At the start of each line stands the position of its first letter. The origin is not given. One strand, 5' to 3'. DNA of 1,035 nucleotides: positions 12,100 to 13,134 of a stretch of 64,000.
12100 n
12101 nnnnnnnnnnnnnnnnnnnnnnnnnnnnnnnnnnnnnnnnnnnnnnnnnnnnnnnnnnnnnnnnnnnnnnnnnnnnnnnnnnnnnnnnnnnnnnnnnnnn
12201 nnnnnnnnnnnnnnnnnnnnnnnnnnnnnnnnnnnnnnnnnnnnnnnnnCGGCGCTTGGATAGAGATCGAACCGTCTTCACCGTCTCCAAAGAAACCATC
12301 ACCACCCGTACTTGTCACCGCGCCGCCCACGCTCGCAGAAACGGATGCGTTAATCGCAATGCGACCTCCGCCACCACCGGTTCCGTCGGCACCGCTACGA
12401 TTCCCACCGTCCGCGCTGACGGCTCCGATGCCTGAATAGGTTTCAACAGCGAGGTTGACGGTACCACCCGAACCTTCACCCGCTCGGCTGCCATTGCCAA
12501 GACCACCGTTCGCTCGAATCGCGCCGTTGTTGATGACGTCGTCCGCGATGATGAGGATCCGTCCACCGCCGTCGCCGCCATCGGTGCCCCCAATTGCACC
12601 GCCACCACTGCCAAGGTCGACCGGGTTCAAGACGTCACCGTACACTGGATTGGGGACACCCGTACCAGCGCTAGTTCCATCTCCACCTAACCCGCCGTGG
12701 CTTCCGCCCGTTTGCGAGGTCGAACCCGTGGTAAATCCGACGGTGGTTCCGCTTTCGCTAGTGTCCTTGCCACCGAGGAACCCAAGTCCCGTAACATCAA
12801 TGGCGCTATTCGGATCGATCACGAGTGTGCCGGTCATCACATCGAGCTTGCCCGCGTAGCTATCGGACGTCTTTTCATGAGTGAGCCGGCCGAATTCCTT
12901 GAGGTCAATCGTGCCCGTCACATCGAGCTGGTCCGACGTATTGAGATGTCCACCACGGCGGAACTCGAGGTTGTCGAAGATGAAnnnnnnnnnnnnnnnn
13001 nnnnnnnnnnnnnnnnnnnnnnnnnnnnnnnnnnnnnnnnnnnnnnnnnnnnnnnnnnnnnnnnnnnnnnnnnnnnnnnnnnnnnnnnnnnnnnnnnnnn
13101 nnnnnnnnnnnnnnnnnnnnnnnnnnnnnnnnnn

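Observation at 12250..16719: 1,490-aa array of five glycine-rich beta-solenoid-like modules organised as a 623-aa A-B-linker super-repeat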

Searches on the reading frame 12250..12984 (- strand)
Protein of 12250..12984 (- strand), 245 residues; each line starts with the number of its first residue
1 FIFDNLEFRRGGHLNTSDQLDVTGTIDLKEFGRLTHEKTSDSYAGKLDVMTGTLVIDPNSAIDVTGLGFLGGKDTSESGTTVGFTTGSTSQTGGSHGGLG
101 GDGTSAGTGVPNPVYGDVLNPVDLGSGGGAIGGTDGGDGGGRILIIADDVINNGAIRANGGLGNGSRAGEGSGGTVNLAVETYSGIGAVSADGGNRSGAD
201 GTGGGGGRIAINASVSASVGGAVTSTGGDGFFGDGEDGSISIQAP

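Call 38: predict_structure(alignment_id=A2)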
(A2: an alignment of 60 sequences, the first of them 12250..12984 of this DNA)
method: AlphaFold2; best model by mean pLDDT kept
length: 245 residues; sequences in the alignment: 60
mean_pLDDT: 96.3   pTM: 0.93
mean pLDDT of the five models: 96.3, 96.3, 96.2, 96.0, 96.1
residues with pLDDT >= 90: 229; 70-90: 13; 50-70: 3; < 50: 0
segments of 3 or more residues with pLDDT < 50: none
pLDDT, mean of each block of 10 residues (from residue 1): 94 95 98 98 97 98 99 93 97 98 80 98 98 96 99 99 95 99 98 95 98 97 97 97 96
secondary structure, 60 per line:
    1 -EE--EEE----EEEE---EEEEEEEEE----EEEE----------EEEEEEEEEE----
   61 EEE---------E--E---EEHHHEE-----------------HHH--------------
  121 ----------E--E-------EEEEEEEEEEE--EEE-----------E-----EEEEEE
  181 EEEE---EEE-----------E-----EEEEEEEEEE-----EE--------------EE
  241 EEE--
elements in order: E6-8 E13-16 E20-28 E33-36 E47-56 E61-63 E142-152 E155-157 E175-184 E188-190 E208-217 E239-243

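Call 40: fold_search(model_id=the predicted structure, library=pdb)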
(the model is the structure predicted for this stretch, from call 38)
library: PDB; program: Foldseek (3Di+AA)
matches with E <= 10: 35; with E <= 0.001: 0
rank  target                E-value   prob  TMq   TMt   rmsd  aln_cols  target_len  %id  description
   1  9v85_C                3.6e-01  0.02  0.13  0.13  14.7       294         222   10  Superfolder GFP fused gp38 receptor binding domain of bacteriophage PP01 (released 2026-01-07)
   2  8cpk_B                6.3e-01  0.15  0.33  0.23  11.8       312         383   12  Crystal structure of EtpA secretion domain from Enterotoxigenic Escherichia coli (released 2024-01-10)
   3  6n2b_A                6.3e-01  0.05  0.16  0.13  14.9       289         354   12  The Crystal Structure of Caldicellulosiruptor kristjanssonii Tapirin C-terminal domain (released 2018-12-19)
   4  8cpk_A                1.4e+00  0.10  0.28  0.19  10.9       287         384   13  Crystal structure of EtpA secretion domain from Enterotoxigenic Escherichia coli (released 2024-01-10)
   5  5gzt_B                1.5e+00  0.02  0.15  0.05  15.1       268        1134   10  Crystal Structure of Chitinase ChiW from Paenibacillus sp. str. FPU-7 Reveals a Novel Type of Bacterial Cell-Surface-E (released 2016-12-28)
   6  8axg_AAA              2.9e+00  0.01  0.13  0.07  14.3       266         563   10  Crystal structure of Fusobacterium nucleatum fusolisin protease (released 2023-09-13)
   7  7koh_A                3.1e+00  0.02  0.19  0.10  15.4       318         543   10  Crystal structure of antigen 43 from Escherichia coli EDL933 (released 2022-03-09)
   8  8axg_CCC              3.1e+00  0.01  0.13  0.07  15.2       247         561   11  Crystal structure of Fusobacterium nucleatum fusolisin protease (released 2023-09-13)
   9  4i84_B                3.2e+00  0.01  0.15  0.14  15.1       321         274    9  The crystal structure of the Haemophilus influenzae HxuA secretion domain involved in the two-partner secretion pathwa (released 2013-11-13)
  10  6rib_A                3.6e+00  0.10  0.20  0.44   9.4       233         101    6  Cryo-EM reconstruction of Thermus thermophilus bactofilin double helical filaments (released 2019-07-17)
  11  1wxr                  3.6e+00  0.03  0.24  0.08  11.2       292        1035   11  Crystal structure of Heme Binding protein, an autotransporter hemoglobine protease from pathogenic Escherichia coli (released 2005-03-01)
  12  5j44_A                3.8e+00  0.04  0.25  0.08  16.5       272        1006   10  Crystal structure of the Secreted Extracellular protein A (SepA) from Shigella flexneri (released 2017-04-12)
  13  7ehk                  4.5e+00  0.13  0.30  0.34   6.8       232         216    7  Crystal structure of C107S mutant of FfIBP (released 2022-03-02)
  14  7xz7_A                4.5e+00  0.01  0.23  0.17  14.7       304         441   11  Mutant (D137A) of the N-terminal domain of fucoidan lyase FdlA (released 2022-09-28)
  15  5uyt_B                4.7e+00  0.07  0.24  0.15   8.5       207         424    9  Crystal structure of ice binding protein from an Antarctic bacterium Flavobacteriaceae (released 2017-10-25)
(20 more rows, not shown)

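Call 43: fold_search(model_id=the predicted structure, library=viral)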
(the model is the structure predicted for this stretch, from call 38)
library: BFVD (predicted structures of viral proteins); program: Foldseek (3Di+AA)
matches with E <= 10: 83; with E <= 0.001: 7
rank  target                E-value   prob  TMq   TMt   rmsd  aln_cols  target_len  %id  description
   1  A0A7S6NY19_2          2.4e-08  1.00  0.53  0.15   7.2       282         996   20  PA14 domain-containing protein [Bathycoccus sp. RCC716 virus 1]
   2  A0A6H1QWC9            9.9e-07  1.00  0.51  0.29   6.2       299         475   17  Uncharacterized protein (Fragment) [Ostreococcus mediterraneus virus 2]
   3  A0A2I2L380            8.4e-06  1.00  0.39  0.23  10.0       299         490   20  Collagen-like protein [Orpheovirus IHUMI-LCC2]
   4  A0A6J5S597            3.3e-05  1.00  0.36  0.26  18.8       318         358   16  Uncharacterized protein [uncultured Caudovirales phage]
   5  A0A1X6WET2            3.5e-05  1.00  0.47  0.11   9.0       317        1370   16  (no name in the UniProt tables at hand)
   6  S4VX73                5.7e-05  1.00  0.47  0.31   8.5       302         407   20  Collagen triple helix domain containing protein [Pandoravirus dulcis]
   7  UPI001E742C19         2.1e-04  1.00  0.44  0.30  12.6       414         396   12  (no name look-up for this kind of identifier)
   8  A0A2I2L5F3            3.8e-03  0.91  0.38  0.15  10.8       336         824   14  Collagen-like protein [Orpheovirus IHUMI-LCC2]
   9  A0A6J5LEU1            4.3e-03  0.93  0.39  0.13  10.7       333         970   15  Uncharacterized protein [uncultured Caudovirales phage]
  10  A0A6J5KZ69            2.7e-02  0.28  0.29  0.19  11.4       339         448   17  Uncharacterized protein [uncultured Caudovirales phage]
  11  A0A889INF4            1.1e-01  0.08  0.17  0.20  14.8       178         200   20  (no name in the UniProt tables at hand)
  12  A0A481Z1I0            2.1e-01  0.06  0.20  0.06  24.0       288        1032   14  Uncharacterized protein [Mimivirus LCMiAC02]
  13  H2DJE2                3.4e-01  0.06  0.16  0.18  13.4       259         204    5  ORF71 (Fragment) [Equid alphaherpesvirus 1]
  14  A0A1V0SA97            4.4e-01  0.14  0.22  0.33  11.3       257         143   10  Uncharacterized protein [Catovirus CTV1]
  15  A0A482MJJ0            8.5e-01  0.08  0.17  0.18  13.5       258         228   11  Uncharacterized protein [Nodularia phage vB_NspS-kac68v162]
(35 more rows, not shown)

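Call 51: search_protein_representatives(alignment_id=A2)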
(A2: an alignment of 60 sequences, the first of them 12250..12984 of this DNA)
Query: 60 sequences, 783 profile positions. Proteins with E-value up to 0.001 (for the whole library): 13224; up to 1e-10: 9269; up to 1e-30: 4951. The best 150 are listed.
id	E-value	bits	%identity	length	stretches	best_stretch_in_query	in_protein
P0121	0.0e+00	2612.3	-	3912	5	154-781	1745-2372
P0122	0.0e+00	2141.6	-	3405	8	184-765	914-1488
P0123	0.0e+00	1971.8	-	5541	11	208-723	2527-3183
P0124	0.0e+00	1899.0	-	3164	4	137-780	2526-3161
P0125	0.0e+00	1813.8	-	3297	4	166-781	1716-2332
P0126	0.0e+00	1792.1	-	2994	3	159-781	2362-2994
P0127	0.0e+00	1758.8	-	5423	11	560-767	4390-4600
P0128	0.0e+00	1755.9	-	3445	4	161-781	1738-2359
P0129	0.0e+00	1734.7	-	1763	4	154-781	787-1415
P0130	0.0e+00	1630.7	-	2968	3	160-781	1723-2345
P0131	0.0e+00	1625.8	-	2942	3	140-782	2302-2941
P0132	0.0e+00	1625.8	-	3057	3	153-782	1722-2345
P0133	0.0e+00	1596.6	-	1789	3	155-780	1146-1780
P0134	0.0e+00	1569.2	-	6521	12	146-616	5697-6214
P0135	0.0e+00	1549.6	-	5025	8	143-558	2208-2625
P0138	0.0e+00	1529.7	-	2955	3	153-781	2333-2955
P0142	0.0e+00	1420.2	-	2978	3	153-780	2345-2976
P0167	0.0e+00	1217.8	-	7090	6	191-766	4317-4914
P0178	0.0e+00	1118.6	-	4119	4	175-781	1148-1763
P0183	0.0e+00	1087.5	-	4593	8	556-782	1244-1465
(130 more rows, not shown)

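Call 52: list_cluster_members(proteins=[P0121, P0124, P0126, P0130, P0131, P0138, P0142, P0123, P0134, P0167])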
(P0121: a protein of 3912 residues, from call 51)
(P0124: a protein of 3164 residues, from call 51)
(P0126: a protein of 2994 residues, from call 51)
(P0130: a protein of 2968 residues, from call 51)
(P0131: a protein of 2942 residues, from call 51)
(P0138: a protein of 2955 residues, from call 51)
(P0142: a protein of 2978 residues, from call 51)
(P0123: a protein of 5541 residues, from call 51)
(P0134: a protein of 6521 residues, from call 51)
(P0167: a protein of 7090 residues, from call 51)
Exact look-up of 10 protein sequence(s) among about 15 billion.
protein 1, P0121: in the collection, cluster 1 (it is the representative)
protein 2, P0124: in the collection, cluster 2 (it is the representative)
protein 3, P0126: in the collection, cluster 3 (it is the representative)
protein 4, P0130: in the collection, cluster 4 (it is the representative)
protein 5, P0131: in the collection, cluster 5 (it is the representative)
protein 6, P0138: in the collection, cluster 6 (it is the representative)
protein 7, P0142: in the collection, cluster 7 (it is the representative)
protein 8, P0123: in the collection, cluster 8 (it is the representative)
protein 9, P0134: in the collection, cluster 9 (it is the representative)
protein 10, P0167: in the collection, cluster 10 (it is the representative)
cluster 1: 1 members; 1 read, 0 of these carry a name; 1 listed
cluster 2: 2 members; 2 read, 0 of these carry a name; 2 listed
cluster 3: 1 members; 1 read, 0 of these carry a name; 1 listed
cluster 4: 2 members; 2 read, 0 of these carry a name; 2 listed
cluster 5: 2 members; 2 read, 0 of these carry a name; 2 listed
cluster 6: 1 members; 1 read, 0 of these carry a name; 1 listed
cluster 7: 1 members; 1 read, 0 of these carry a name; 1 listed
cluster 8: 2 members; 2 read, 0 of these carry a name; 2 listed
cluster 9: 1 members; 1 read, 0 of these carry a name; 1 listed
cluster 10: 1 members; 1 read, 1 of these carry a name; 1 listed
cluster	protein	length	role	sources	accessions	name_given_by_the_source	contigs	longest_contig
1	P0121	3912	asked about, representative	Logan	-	-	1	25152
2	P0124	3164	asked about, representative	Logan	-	-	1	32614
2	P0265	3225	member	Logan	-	-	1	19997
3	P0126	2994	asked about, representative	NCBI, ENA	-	-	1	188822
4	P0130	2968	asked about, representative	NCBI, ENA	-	-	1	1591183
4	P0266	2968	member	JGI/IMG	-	-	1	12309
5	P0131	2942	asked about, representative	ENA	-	-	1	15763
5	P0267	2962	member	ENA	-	-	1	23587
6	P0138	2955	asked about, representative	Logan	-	-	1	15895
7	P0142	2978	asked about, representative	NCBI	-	-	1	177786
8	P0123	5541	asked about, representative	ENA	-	-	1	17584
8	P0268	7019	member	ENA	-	-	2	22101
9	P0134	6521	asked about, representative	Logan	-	-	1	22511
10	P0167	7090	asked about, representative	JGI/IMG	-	hypothetical protein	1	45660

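Call 54: find_encoding_contigs(protein=P0130, flank=10000, max_places=2)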
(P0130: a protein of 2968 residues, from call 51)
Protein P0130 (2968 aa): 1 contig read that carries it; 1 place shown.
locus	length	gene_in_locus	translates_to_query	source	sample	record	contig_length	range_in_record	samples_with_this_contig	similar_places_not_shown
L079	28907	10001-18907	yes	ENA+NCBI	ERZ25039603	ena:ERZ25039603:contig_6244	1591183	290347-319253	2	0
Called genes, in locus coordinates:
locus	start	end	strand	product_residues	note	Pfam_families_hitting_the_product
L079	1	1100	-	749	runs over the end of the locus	PF01663:Phosphodiest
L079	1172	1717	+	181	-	-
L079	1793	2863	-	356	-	PF00196:GerE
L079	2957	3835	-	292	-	-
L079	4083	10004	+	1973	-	PF05345:He_PIG, PF17892:Cadherin_5 (faint), PF17963:Big_9 (weak), PF13620:CarboxypepD_reg, PF13715:CarbopepD_reg_2 (weak)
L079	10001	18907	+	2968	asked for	PF13205:Big_5, PF02368:Big_2 (faint), PF17957:Big_7 (weak)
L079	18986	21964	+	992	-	PF00486:Trans_reg_C, PF13191:AAA_16, PF13401:AAA_22 (faint)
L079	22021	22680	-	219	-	PF12697:Abhydrolase_6 (weak), PF00561:Abhydrolase_1, PF12146:Hydrolase_4, PF20408:Abhydrolase_11 (weak)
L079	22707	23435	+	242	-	PF00730:HhH-GPD, PF00633:HHH (weak)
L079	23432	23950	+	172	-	PF00293:NUDIX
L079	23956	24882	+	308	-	PF00296:Bac_luciferase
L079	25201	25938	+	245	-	PF01694:Rhomboid, PF08551:DUF1751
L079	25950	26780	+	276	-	PF02146:SIR2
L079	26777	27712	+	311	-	PF13349:DUF4097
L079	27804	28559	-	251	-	-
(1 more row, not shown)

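Call 65: search_dna_similar(query=window:12250-12984:-, collection=phages, mode=protein, max_evalue=0.001, max_rows=15)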
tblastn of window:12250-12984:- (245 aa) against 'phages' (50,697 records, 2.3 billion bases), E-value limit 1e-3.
No match.

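Call 70: search_protein_families(library=pfam, proteins=[P0183, P0178], max_evalue=0.00001)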
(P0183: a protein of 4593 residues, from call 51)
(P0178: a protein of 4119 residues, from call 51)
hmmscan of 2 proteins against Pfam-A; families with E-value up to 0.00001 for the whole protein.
P0183 (4593 aa): 9 families
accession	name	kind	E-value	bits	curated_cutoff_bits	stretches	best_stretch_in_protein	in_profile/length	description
PF13620.12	CarboxypepD_reg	-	1.7e-71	237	32.3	5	2953-3033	1-80/82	Carboxypeptidase regulatory-like domain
PF17210.9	SdrD_B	-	2.8e-33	114.9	29.7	1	3478-3528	18-70/112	SdrD B-like domain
PF13715.12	CarbopepD_reg_2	-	2.2e-29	101.7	32.2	0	2954-3024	1-67/88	CarboxypepD_reg-like domain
PF24595.1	DUF7619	-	1.6e-24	87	27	2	4026-4077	81-133/133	Domain of unknown function (DUF7619)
PF17802.7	SpaA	-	7.8e-22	77.7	23.1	0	3487-3531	20-68/91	Prealbumin-like fold domain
PF09430.16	EMC7_beta-sandw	-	3.2e-11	43.9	26.6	0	3487-3552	11-73/122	ER membrane protein complex subunit 7, beta-sandwich domain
PF14686.12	fn3_3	-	3.6e-11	43.1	24.4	0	2891-2942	22-74/75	Polysaccharide lyase family 4, domain II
PF00288.32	GHMP_kinases_N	-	6.1e-08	33.2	22.3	0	365-391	19-45/87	GHMP kinases N terminal domain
PF24025.1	Ig_DR_A0283-like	-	7.1e-08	33.1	27.1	0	2781-2835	10-64/102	DR_A0283-like, Ig-like domain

P0178 (4119 aa): 7 families
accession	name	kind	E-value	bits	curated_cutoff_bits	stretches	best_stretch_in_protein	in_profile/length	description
PF05593.20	RHS_repeat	-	1.4e-56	188.3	22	2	2900-2933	4-37/38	RHS Repeat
PF24595.1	DUF7619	-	4e-19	69.4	27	2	3662-3708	86-132/133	Domain of unknown function (DUF7619)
PF13205.12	Big_5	-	7.9e-12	46.3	23.6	1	1898-1998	1-103/105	Bacterial Ig-like domain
PF04151.21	PPC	-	2.6e-07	31.8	25.9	0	2148-2219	2-70/70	Bacterial pre-peptidase C-terminal domain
PF20148.4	DUF6531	-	1.8e-06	28.7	24.1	1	2573-2632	14-69/74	Domain of unknown function (DUF6531)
PF19077.6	Big_13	-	3.9e-06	27.7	27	1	3820-3902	20-101/102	Bacterial Ig-like domain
PF15415.12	Mfa_like_2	-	5.6e-06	26.1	20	0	425-476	59-111/303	Fimbrillin-like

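Call 73: find_encoding_contigs(protein=P0126, flank=8000, max_places=1)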
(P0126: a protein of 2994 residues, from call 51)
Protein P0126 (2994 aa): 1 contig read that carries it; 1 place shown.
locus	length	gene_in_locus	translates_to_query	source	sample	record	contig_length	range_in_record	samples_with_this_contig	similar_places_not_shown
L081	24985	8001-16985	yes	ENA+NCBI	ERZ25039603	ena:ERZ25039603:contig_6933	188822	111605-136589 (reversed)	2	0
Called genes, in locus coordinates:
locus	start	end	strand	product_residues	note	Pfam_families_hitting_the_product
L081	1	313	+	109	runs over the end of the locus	PF14864:Alkyl_sulf_C (weak), PF02036:SCP2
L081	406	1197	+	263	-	PF00378:ECH_1, PF16113:ECH_2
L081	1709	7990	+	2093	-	PF00801:PKD (faint), PF22352:K319L-like_PKD (weak), PF19077:Big_13 (faint), PF18911:PKD_4 (weak), PF22352:K319L-like_PKD (weak), PF17963:Big_9, PF13620:CarboxypepD_reg, PF13715:CarbopepD_reg_2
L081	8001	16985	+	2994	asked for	PF13205:Big_5 (weak), PF22359:Big-like, PF02368:Big_2 (weak), PF17957:Big_7 (weak)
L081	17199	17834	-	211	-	PF07589:PEP_exosort_dom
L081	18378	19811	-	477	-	PF02129:Peptidase_S15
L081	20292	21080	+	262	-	PF01551:Peptidase_M23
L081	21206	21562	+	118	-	PF00583:Acetyltransf_1, PF13673:Acetyltransf_10, PF13508:Acetyltransf_7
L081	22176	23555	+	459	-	PF00202:Aminotran_3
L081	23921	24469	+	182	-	PF00701:DHDPS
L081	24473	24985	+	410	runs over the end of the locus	PF08240:ADH_N, PF00107:ADH_zinc_N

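Call 74: find_encoding_contigs(protein=P0142, flank=8000, max_places=1)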
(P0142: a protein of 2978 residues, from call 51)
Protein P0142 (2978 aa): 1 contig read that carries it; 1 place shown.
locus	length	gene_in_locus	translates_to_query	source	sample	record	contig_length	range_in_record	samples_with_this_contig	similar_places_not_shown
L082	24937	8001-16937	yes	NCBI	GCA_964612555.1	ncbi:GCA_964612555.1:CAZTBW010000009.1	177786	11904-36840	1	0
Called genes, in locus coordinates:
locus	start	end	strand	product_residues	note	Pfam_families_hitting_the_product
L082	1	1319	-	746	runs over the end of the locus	-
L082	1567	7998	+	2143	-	PF22352:K319L-like_PKD (faint), PF17803:Cadherin_4 (weak), PF17892:Cadherin_5 (faint), PF17963:Big_9, PF13620:CarboxypepD_reg (weak), PF13715:CarbopepD_reg_2 (weak)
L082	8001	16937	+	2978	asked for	PF02368:Big_2 (faint), PF26918:Ig_Eae (weak), PF17957:Big_7 (weak)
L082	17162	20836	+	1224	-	PF00041:fn3 (faint), PF25523:Ig_RIMBP2 (faint), PF25833:Fn3_SaeA_3rd (faint)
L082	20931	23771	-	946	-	PF00082:Peptidase_S8, PF01839:FG-GAP (faint), PF13517:FG-GAP_3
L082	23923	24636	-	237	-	-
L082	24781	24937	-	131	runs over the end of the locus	-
